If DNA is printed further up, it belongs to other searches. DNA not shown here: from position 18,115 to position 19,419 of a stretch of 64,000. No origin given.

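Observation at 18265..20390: AT-rich islet encoding a candidate novel Type II R-M pair (beta-class SPPY methyltransferase + PD-x9-DxK nuclease)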

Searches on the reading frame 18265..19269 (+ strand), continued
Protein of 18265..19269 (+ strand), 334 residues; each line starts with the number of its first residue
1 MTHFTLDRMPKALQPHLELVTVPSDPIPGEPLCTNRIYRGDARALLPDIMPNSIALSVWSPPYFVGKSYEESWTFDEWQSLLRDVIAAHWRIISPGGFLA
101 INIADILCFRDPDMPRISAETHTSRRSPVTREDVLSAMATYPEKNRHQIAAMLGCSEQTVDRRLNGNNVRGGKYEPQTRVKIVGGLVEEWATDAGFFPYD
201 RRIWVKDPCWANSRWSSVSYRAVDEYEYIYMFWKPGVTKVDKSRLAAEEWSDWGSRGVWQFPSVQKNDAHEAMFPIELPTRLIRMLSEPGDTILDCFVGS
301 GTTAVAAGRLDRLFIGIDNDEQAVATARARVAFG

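Call 68: search_protein_families(library=phrogs, proteins=[window:18265-19269:+], max_evalue=0.01)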
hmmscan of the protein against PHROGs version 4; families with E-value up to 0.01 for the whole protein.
window:18265-19269:+ (334 aa): 14 families
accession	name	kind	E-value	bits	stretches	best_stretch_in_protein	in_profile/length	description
phrog_67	-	other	1.1e-39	138.2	2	203-331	217-343/743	DNA methyltransferase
phrog_498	-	other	4.3e-18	66.2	1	191-331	290-420/633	DNA methyltransferase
phrog_3008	-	other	5.6e-16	59.6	1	248-331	124-211/244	DNA methyltransferase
phrog_18293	-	other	5.3e-11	43.5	1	256-331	32-107/119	methyltransferase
phrog_23148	-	unknown function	1.8e-10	42.1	1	266-330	82-145/165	-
phrog_6952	-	other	6.1e-08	33.7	1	258-323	101-167/181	DNA methyltransferase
phrog_6025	-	other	6.4e-08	33.4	1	36-106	13-86/192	DNA methyltransferase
phrog_23085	-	unknown function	9.6e-07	29.5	1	250-327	20-101/138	-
phrog_12517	-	unknown function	6.4e-06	26.5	1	284-332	100-148/316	-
phrog_8769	-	other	1.4e-05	25.8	1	282-329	4-51/71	methyltransferase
phrog_18146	-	other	0.00032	20.7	1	272-307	51-87/452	DNA methyltransferase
phrog_8446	-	DNA, RNA and nucleotide metabolism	0.0074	17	1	124-175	9-57/211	HNH endonuclease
phrog_101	-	transcription regulation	0.0092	16.7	0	114-168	7-60/203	CII-like transcriptional activator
phrog_141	-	head and packaging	0.0098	16.3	0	143-173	15-45/183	terminase small subunit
